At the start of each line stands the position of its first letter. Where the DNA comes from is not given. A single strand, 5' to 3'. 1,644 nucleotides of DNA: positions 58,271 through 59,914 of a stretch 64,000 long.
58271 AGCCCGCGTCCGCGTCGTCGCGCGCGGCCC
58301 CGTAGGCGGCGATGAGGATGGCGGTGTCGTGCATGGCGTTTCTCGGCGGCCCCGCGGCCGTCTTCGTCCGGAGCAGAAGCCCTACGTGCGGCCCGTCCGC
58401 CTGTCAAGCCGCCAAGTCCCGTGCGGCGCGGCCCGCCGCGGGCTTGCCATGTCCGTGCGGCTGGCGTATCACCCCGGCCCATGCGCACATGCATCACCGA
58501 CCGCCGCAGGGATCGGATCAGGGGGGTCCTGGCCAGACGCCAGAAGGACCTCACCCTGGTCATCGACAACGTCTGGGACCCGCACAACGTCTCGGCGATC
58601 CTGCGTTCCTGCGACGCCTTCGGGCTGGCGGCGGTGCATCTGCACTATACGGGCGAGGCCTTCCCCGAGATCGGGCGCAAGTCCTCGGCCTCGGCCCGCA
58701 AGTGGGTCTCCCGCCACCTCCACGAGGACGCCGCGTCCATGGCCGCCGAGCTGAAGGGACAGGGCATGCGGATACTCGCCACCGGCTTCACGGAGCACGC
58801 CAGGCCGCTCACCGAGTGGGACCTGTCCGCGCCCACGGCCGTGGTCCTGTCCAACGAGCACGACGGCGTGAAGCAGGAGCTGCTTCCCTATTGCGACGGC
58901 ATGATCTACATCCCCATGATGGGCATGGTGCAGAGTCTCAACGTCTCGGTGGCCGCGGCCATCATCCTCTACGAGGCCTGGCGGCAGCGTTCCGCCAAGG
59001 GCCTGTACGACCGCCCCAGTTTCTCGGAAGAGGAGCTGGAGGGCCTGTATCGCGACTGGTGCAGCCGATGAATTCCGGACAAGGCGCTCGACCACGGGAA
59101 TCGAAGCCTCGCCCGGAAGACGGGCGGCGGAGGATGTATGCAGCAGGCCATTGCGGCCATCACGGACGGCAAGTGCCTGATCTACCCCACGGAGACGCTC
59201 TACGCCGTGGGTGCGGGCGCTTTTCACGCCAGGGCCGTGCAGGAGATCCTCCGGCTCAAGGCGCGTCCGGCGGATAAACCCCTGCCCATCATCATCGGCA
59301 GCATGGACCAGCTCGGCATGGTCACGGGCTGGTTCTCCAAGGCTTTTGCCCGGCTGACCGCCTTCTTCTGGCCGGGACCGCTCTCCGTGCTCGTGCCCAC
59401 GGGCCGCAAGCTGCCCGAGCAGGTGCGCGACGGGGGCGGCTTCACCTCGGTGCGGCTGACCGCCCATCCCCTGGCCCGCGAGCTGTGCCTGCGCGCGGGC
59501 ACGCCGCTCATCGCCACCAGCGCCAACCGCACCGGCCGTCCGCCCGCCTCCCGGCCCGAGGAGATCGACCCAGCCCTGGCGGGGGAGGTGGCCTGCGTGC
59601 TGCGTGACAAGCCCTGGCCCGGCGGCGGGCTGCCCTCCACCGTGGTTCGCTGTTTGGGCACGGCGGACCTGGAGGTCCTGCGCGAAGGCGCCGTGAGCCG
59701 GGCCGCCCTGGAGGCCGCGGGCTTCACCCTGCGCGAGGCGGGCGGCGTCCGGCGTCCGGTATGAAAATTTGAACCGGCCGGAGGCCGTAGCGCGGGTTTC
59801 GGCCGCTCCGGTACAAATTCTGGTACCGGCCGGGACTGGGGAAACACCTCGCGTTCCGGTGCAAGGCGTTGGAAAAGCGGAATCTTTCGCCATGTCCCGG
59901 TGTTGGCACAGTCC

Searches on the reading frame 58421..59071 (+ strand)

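Call 16: search_protein_families(library=pfam, proteins=[window:58421-59071:+])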
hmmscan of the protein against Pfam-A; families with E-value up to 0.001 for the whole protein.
window:58421-59071:+ (216 aa): 1 family
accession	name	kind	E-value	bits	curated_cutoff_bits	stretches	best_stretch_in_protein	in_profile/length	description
PF00588.24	SpoU_methylase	-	6.9e-34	117.4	29.7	1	44-184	2-142/142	SpoU rRNA Methylase family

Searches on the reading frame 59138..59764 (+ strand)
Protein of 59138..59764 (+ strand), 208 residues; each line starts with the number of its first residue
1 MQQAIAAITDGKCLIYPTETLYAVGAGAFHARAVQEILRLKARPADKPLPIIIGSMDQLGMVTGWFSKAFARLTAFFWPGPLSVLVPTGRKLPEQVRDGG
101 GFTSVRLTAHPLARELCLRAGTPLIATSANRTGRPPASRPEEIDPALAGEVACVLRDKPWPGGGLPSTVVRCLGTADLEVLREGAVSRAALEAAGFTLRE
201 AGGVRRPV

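Call 14: find_encoding_contigs(protein=window:59138-59764:+, flank=10000, max_places=6)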
Protein window:59138-59764:+ (208 aa): 2 contigs read that carry it; 1 place shown.
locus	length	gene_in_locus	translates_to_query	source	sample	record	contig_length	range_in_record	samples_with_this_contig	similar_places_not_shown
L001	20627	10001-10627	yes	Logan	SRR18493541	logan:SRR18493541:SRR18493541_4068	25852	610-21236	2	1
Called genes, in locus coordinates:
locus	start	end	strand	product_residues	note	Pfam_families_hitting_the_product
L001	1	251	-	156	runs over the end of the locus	PF00692:dUTPase, PF22769:DCD (weak)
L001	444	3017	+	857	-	PF11897:DUF3417, PF00343:Phosphorylase, PF28476:GlgP_C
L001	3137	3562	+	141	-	PF07238:PilZ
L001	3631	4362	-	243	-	PF00590:TP_methylase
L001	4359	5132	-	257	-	PF01497:Peripla_BP_2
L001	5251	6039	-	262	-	PF00005:ABC_tran, PF02463:SMC_N (faint), PF13304:AAA_21 (faint)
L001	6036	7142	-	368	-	PF01032:FecCD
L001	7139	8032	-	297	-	PF06180:CbiK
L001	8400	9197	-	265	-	PF06180:CbiK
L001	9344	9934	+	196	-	PF00588:SpoU_methylase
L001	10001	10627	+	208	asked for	PF01300:Sua5_yciO_yrdC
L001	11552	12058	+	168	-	PF00293:NUDIX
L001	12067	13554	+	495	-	PF08323:Glyco_transf_5, PF13439:Glyco_transf_4 (weak), PF13579:Glyco_trans_4_4 (faint), PF00534:Glycos_transf_1, PF13692:Glyco_trans_1_4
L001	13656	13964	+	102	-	PF02922:CBM_48 (weak), PF16561:AMPK1_CBM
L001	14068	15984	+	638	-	PF22019:GlgB_N, PF02922:CBM_48, PF00128:Alpha-amylase, PF02806:Alpha-amylase_C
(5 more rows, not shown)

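Call 16: search_protein_families(library=pfam, proteins=[window:59138-59764:+])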
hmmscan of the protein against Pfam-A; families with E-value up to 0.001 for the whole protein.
window:59138-59764:+ (208 aa): 1 family
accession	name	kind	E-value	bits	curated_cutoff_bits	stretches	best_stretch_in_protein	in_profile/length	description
PF01300.24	Sua5_yciO_yrdC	-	5.8e-44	150.1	25.1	1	7-184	2-178/178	Telomere recombination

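Call 18: find_homologous_proteins(query=window:59138-59764:+, max_evalue=1e-30)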
Query window:59138-59764:+ (208 aa): 445 proteins with E <= 1e-30 among 8000 candidates; the best 120 are listed.
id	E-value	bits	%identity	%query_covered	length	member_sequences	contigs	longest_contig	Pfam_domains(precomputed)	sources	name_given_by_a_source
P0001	3.5e-132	456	100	100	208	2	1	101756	PF01300.25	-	-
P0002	7.2e-112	390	87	96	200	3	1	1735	PF01300.25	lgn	-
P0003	3.9e-105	368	84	96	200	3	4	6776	PF01300.25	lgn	-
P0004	9.2e-95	334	74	99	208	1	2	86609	PF01300.25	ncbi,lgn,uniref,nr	ncbi:Sua5/YciO/YrdC/YwlC family protein [Desulfovibrio sp. X2]|uniref:L-threonylcarbamoyladenylate s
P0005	2.7e-87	310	70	95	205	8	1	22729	PF01300.25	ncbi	-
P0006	4.3e-86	306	69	96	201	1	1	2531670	PF01300.25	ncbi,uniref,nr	ncbi:L-threonylcarbamoyladenylate synthase [Desulfohalovibrio reitneri]|uniref:L-threonylcarbamoylad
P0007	8.0e-80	285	66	95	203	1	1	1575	PF01300.25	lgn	-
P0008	5.5e-79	283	63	95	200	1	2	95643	PF01300.25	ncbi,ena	-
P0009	5.2e-78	279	64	95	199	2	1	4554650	PF01300.25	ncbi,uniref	ncbi:MAG: L-threonylcarbamoyladenylate synthase [Desulfovibrio sp.]|uniref:L-threonylcarbamoyladenyl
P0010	8.2e-78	279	64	95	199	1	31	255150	PF01300.25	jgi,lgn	jgi:L-threonylcarbamoyladenylate synthase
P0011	3.8e-74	267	63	95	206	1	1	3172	PF01300.25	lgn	-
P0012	1.4e-70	255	63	95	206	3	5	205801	PF01300.25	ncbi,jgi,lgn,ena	-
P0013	3.6e-61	224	55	95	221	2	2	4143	PF01300.25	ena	-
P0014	4.3e-60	221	54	96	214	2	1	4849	PF01300.25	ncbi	-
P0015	7.5e-60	220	52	95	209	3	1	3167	PF01300.25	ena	-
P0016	4.3e-59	218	53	94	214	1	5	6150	PF01300.25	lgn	-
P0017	4.5e-59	217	50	96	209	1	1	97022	PF01300.25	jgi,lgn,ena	-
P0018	1.6e-58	216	51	97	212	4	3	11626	PF01300.25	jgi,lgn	jgi:L-threonylcarbamoyladenylate synthase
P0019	1.3e-57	213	84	56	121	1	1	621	PF01300.25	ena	-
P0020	2.1e-57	212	56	95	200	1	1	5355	PF01300.25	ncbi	-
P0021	2.6e-56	208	53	95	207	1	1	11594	PF01300.25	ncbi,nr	ncbi:MAG: L-threonylcarbamoyladenylate synthase [Thermodesulfobacteriota bacterium]|nr:L-threonylcar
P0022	2.6e-56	208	49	96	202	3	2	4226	PF01300.25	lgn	-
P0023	3.9e-56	208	53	94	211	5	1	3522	PF01300.25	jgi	-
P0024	5.5e-56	207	53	94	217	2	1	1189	PF01300.25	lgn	-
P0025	9.6e-56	207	53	95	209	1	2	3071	PF01300.25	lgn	-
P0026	2.6e-55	205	50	96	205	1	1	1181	PF01300.25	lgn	-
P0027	3.5e-55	205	51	95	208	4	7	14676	PF01300.25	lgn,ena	-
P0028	3.9e-55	205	53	95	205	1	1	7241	PF01300.25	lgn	-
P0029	6.5e-55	204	52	97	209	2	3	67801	PF01300.25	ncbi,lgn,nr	ncbi:MAG: L-threonylcarbamoyladenylate synthase [Desulfovibrionales bacterium]|nr:L-threonylcarbamoy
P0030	6.7e-55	204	54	91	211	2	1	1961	PF01300.25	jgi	-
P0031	8.2e-55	204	52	94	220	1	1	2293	PF01300.25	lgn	-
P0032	1.1e-54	203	53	96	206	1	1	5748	PF01300.25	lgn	-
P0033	1.5e-54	203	54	96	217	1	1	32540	PF01300.25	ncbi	ncbi:MAG: L-threonylcarbamoyladenylate synthase [Thermodesulfobacteriota bacterium]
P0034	1.5e-54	203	51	92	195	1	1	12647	PF01300.25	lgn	-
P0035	1.8e-54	202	52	93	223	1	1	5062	PF01300.25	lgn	-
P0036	3.6e-54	201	51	95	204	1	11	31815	PF01300.25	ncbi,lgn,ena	-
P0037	3.6e-54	201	49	95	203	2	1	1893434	PF01300.25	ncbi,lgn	ncbi:MAG: L-threonylcarbamoyladenylate synthase [Pseudodesulfovibrio sp.]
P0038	6.8e-54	201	53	88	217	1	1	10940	PF01300.25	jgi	jgi:L-threonylcarbamoyladenylate synthase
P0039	7.7e-54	200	49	97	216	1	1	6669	PF01300.25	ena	-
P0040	8.1e-54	200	51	100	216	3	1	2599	PF01300.25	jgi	-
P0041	8.9e-54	200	51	94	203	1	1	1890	PF01300.25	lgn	-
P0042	1.0e-53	200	50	95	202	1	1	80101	PF01300.25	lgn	-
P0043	1.1e-53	200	52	97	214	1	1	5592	PF01300.25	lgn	-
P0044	1.2e-53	200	53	95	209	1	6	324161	PF01300.25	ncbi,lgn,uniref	ncbi:L-threonylcarbamoyladenylate synthase [Desulfovibrio aminophilus]|uniref:L-threonylcarbamoylade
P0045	1.4e-53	200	51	95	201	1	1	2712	PF01300.25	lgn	-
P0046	1.4e-53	200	52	95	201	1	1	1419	PF01300.25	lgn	-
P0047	2.2e-53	199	51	96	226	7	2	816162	PF01300.25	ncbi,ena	-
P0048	2.6e-53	199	48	95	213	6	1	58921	PF01300.25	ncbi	-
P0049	3.3e-53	198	49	96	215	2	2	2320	PF01300.25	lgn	-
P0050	3.4e-53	198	51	95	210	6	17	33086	PF01300.25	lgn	-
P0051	3.5e-53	198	51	95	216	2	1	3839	PF01300.25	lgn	-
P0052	3.7e-53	198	52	96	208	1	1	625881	PF01300.25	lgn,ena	-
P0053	3.7e-53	198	48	98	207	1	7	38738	PF01300.25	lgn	-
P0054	4.1e-53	198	53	95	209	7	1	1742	PF01300.25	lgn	-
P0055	5.4e-53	198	51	93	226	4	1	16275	PF01300.25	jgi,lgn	jgi:L-threonylcarbamoyladenylate synthase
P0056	6.4e-53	197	53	90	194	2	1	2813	PF01300.25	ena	-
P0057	7.4e-53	197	51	96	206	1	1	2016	PF01300.25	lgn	-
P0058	1.1e-52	197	49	94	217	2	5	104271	PF01300.25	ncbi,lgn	-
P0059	1.5e-52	196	51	95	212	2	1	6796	PF01300.25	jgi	jgi:L-threonylcarbamoyladenylate synthase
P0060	1.5e-52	196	51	95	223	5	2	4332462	PF01300.25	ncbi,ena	-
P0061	1.9e-52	196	47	95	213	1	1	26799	PF01300.25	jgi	-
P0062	3.6e-52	195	54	96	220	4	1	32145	PF01300.25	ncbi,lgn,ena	-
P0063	4.0e-52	195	50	95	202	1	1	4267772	PF01300.25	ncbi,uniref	ncbi:L-threonylcarbamoyladenylate synthase [Maridesulfovibrio sp. FT414]|uniref:L-threonylcarbamoyla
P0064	4.3e-52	195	47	97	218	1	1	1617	PF01300.25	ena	-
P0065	4.6e-52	195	49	97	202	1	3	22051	PF01300.25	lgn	-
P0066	4.8e-52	195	52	97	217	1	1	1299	PF01300.25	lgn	-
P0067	5.0e-52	194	48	95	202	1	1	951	PF01300.25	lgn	-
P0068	5.2e-52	194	54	93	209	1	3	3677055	PF01300.25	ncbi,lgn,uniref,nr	ncbi:L-threonylcarbamoyladenylate synthase [Desulfovibrio ferrophilus]|uniref:L-threonylcarbamoylade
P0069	5.7e-52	194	50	95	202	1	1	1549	PF01300.25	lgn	-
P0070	6.1e-52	194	47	95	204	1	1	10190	PF01300.25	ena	-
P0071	7.9e-52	194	47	97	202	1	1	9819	PF01300.25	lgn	-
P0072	8.9e-52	194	50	95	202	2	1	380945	PF01300.25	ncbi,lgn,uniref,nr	ncbi:L-threonylcarbamoyladenylate synthase [Maridesulfovibrio bastinii]|uniref:L-threonylcarbamoylad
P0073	1.1e-51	193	48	96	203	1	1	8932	PF01300.25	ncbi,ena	-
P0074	1.1e-51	193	50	97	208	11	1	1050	PF01300.25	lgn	-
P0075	1.2e-51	193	48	95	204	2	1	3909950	PF01300.25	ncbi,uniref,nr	ncbi:threonylcarbamoyl-AMP synthase [Pseudodesulfovibrio cashew]|uniref:L-threonylcarbamoyladenylate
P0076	1.2e-51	193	49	95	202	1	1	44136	PF01300.25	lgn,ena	-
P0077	1.6e-51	193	49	96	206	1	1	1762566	PF01300.25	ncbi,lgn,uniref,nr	ncbi:L-threonylcarbamoyladenylate synthase [Desulfobaculum xiamenense]|uniref:L-threonylcarbamoylade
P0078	1.8e-51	193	49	95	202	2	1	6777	PF01300.25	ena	-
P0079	1.8e-51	193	47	96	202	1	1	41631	PF01300.25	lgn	-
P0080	1.9e-51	193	49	95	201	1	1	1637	PF01300.25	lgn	-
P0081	2.0e-51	192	48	95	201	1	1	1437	PF01300.25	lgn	-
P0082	2.0e-51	192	47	97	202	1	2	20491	PF01300.25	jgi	-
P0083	2.3e-51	192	49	95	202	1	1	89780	PF01300.25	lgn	-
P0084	2.5e-51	192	50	94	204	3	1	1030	PF01300.25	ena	-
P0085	3.1e-51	192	53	94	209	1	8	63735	PF01300.25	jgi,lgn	jgi:L-threonylcarbamoyladenylate synthase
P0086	3.7e-51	192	49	96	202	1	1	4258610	PF01300.25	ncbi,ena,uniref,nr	ncbi:L-threonylcarbamoyladenylate synthase [Maridesulfovibrio sp.]|uniref:L-threonylcarbamoyladenyla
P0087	3.8e-51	192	54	94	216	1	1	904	PF01300.25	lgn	-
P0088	4.9e-51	191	51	90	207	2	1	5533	PF01300.25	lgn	-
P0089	5.2e-51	191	50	96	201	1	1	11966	PF01300.25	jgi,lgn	jgi:L-threonylcarbamoyladenylate synthase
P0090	5.3e-51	191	50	97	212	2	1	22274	PF01300.25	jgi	-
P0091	6.0e-51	191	49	95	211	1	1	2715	PF01300.25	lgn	-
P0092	8.1e-51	191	49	95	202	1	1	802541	PF01300.25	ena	-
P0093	1.1e-50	190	52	94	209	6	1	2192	PF01300.25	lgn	-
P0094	1.1e-50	190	51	91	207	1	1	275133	PF01300.25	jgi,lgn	jgi:L-threonylcarbamoyladenylate synthase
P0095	1.3e-50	190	47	95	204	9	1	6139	PF01300.25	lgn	-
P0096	1.4e-50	190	48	97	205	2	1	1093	PF01300.25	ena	-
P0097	1.5e-50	190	50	95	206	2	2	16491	PF01300.25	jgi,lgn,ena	-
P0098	1.6e-50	190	52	97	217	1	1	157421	PF01300.25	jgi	jgi:L-threonylcarbamoyladenylate synthase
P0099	1.7e-50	189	52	94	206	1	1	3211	PF01300.25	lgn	-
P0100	1.7e-50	189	47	96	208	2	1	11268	PF01300.25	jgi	jgi:L-threonylcarbamoyladenylate synthase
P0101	2.3e-50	189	49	95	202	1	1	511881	PF01300.25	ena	-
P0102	2.6e-50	189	49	94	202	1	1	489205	PF01300.25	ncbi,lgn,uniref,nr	ncbi:L-threonylcarbamoyladenylate synthase [Maridesulfovibrio ferrireducens]|uniref:L-threonylcarbam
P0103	3.2e-50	189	48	94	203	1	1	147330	PF01300.25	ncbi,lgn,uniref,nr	ncbi:L-threonylcarbamoyladenylate synthase [Desulfonatronum thiosulfatophilum]|uniref:L-threonylcarb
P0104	3.8e-50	188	52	94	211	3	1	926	PF01300.25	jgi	jgi:L-threonylcarbamoyladenylate synthase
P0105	4.3e-50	188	51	96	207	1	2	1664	PF01300.25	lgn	-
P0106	4.8e-50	188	49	88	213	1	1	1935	PF01300.25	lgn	-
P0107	5.2e-50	188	47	95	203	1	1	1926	PF01300.25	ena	-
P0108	5.5e-50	188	48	95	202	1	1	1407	PF01300.25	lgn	-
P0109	5.9e-50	188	53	89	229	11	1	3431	PF01300.25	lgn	-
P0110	6.2e-50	188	48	96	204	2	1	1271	PF01300.25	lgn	-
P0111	6.5e-50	188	53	97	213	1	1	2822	PF01300.25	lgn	-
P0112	7.2e-50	187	49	95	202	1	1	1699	PF01300.25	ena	-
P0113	7.2e-50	187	48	95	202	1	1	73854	PF01300.25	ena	-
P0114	8.1e-50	187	51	97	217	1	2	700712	PF01300.25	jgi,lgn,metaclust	metaclust:\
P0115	8.4e-50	187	49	97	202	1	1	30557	PF01300.25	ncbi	ncbi:MAG: L-threonylcarbamoyladenylate synthase [Pseudodesulfovibrio sp.]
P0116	9.2e-50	187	47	95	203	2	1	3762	PF01300.25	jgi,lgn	-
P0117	9.3e-50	187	49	95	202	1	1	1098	PF01300.25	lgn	-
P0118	1.0e-49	187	49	95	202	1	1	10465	PF01300.25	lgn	-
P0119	1.1e-49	187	48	95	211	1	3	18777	PF01300.25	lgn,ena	-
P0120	1.2e-49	187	46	94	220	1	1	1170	PF01300.25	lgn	-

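Call 19: find_encoding_contigs(protein=P0004, flank=4000, max_places=1)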
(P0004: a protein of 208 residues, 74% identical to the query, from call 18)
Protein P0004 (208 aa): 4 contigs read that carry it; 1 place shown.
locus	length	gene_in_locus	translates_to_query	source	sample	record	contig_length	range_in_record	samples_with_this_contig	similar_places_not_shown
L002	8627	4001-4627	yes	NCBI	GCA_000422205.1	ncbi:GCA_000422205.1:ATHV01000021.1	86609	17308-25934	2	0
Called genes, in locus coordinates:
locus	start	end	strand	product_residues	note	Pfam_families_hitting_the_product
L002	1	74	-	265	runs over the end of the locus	PF00005:ABC_tran, PF02463:SMC_N (faint)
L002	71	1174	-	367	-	PF01032:FecCD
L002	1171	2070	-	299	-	PF06180:CbiK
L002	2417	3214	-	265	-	PF06180:CbiK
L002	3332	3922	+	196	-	PF00588:SpoU_methylase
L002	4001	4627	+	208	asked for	PF01300:Sua5_yciO_yrdC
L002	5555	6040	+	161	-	PF00293:NUDIX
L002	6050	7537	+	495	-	PF08323:Glyco_transf_5, PF13439:Glyco_transf_4 (faint), PF00534:Glycos_transf_1, PF13692:Glyco_trans_1_4, PF20706:GT4-conflict (weak)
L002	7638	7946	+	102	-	PF16561:AMPK1_CBM, PF02922:CBM_48 (weak)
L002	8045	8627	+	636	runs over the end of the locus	PF22019:GlgB_N (weak), PF02922:CBM_48, PF00128:Alpha-amylase, PF02806:Alpha-amylase_C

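Call 20: find_encoding_contigs(protein=P0006, flank=4000, max_places=1)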
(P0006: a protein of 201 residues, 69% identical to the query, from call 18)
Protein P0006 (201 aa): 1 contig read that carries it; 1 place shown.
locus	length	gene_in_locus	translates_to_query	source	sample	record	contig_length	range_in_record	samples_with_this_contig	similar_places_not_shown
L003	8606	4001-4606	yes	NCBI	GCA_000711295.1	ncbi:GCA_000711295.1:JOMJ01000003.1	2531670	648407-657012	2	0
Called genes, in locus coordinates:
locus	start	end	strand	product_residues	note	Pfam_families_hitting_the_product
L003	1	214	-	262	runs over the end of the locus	PF00005:ABC_tran, PF02463:SMC_N (faint), PF13304:AAA_21 (faint)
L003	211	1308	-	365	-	PF01032:FecCD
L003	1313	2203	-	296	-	PF06180:CbiK, PF01903:CbiX (faint)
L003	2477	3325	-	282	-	PF06180:CbiK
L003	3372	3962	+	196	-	PF00588:SpoU_methylase, PF12105:SpoU_methylas_C (weak)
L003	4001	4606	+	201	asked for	PF01300:Sua5_yciO_yrdC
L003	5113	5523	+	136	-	PF00293:NUDIX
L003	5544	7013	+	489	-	PF08323:Glyco_transf_5, PF00534:Glycos_transf_1, PF13692:Glyco_trans_1_4, PF20706:GT4-conflict (weak)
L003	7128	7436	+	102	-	PF16561:AMPK1_CBM, PF02922:CBM_48 (weak)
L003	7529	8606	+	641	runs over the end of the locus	PF22019:GlgB_N (weak), PF02922:CBM_48, PF00128:Alpha-amylase, PF02806:Alpha-amylase_C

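Call 21: find_encoding_contigs(protein=P0003, flank=4000, max_places=2)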
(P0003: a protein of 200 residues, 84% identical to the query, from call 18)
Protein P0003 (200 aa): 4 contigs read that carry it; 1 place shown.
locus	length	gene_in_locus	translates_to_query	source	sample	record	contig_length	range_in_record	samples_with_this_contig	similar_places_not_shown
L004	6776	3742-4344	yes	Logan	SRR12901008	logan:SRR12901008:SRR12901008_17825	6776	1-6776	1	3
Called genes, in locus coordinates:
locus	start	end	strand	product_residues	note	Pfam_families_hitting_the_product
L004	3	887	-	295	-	?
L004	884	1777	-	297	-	PF06180:CbiK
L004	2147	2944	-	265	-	PF06180:CbiK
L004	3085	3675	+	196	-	PF00588:SpoU_methylase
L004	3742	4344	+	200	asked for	PF01300:Sua5_yciO_yrdC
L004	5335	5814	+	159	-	PF00293:NUDIX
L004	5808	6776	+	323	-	?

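Call 81: find_encoding_contigs(protein=P0077, flank=3000, max_places=1)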
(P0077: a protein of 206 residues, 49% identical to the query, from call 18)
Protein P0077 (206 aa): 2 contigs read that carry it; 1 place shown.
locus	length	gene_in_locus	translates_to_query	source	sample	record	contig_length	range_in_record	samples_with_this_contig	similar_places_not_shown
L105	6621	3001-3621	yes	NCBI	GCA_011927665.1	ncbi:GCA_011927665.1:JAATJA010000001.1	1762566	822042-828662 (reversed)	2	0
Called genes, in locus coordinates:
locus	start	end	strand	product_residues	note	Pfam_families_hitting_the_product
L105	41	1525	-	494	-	PF00939:Na_sulph_symp, PF03600:CitMHS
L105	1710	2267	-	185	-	-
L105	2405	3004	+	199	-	PF00588:SpoU_methylase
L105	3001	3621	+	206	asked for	PF01300:Sua5_yciO_yrdC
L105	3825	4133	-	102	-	-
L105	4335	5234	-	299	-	PF01075:Glyco_transf_9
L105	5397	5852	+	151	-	PF00293:NUDIX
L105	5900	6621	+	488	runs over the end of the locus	PF08323:Glyco_transf_5, PF13439:Glyco_transf_4 (weak), PF13579:Glyco_trans_4_4 (weak), PF00534:Glycos_transf_1, PF13692:Glyco_trans_1_4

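Call 82: find_encoding_contigs(protein=P0063, flank=3000, max_places=1)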
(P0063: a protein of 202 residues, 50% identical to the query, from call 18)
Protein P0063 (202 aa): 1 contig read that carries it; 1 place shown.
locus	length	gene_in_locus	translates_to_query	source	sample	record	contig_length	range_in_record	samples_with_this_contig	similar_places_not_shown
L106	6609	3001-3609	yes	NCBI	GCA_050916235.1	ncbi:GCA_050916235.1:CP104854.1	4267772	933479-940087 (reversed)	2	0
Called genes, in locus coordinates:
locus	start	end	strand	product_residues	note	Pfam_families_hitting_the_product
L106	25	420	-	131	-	PF00072:Response_reg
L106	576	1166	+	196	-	PF00588:SpoU_methylase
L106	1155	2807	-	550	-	PF00535:Glycos_transf_2, PF13641:Glyco_tranf_2_3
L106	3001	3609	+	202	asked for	PF01300:Sua5_yciO_yrdC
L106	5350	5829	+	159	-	PF00293:NUDIX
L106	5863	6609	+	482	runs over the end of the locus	PF08323:Glyco_transf_5, PF00534:Glycos_transf_1, PF13692:Glyco_trans_1_4, PF20706:GT4-conflict (weak)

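Call 83: find_encoding_contigs(protein=P0103, flank=3000, max_places=1)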
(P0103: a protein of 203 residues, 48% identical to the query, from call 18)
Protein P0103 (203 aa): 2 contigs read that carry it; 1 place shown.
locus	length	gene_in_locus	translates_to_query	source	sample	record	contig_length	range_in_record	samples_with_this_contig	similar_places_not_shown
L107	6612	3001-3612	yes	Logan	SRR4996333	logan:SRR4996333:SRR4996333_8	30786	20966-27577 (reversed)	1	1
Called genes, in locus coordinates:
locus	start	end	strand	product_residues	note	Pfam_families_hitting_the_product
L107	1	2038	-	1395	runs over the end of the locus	PF00176:SNF2-rel_dom, PF00271:Helicase_C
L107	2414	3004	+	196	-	PF00588:SpoU_methylase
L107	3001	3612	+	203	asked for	PF01300:Sua5_yciO_yrdC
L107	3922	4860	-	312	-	PF01075:Glyco_transf_9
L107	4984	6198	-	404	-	PF11795:DUF3322, PF09983:JetD_C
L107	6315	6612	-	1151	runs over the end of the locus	PF13555:AAA_29, PF13558:SbcC_Walker_B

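Call 84: find_encoding_contigs(protein=P0068, flank=3000, max_places=1)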
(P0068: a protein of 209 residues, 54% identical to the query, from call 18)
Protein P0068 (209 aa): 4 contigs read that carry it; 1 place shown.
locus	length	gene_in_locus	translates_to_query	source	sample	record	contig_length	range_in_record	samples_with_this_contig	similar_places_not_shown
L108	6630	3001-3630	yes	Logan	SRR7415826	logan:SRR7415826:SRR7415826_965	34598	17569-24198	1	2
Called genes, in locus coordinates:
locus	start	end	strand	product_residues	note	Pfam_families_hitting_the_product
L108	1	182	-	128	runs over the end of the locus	PF00072:Response_reg (weak)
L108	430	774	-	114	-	-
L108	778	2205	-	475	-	PF00989:PAS (weak), PF13188:PAS_8 (faint), PF13426:PAS_9 (weak), PF00158:Sigma54_activat, PF14532:Sigma54_activ_2, PF07728:AAA_5 (faint), PF25601:AAA_lid_14, PF02954:HTH_8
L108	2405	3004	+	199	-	PF00588:SpoU_methylase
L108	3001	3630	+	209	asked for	PF01300:Sua5_yciO_yrdC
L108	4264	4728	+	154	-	PF00293:NUDIX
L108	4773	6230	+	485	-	PF08323:Glyco_transf_5, PF00534:Glycos_transf_1, PF13692:Glyco_trans_1_4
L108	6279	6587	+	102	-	PF02922:CBM_48, PF16561:AMPK1_CBM (weak)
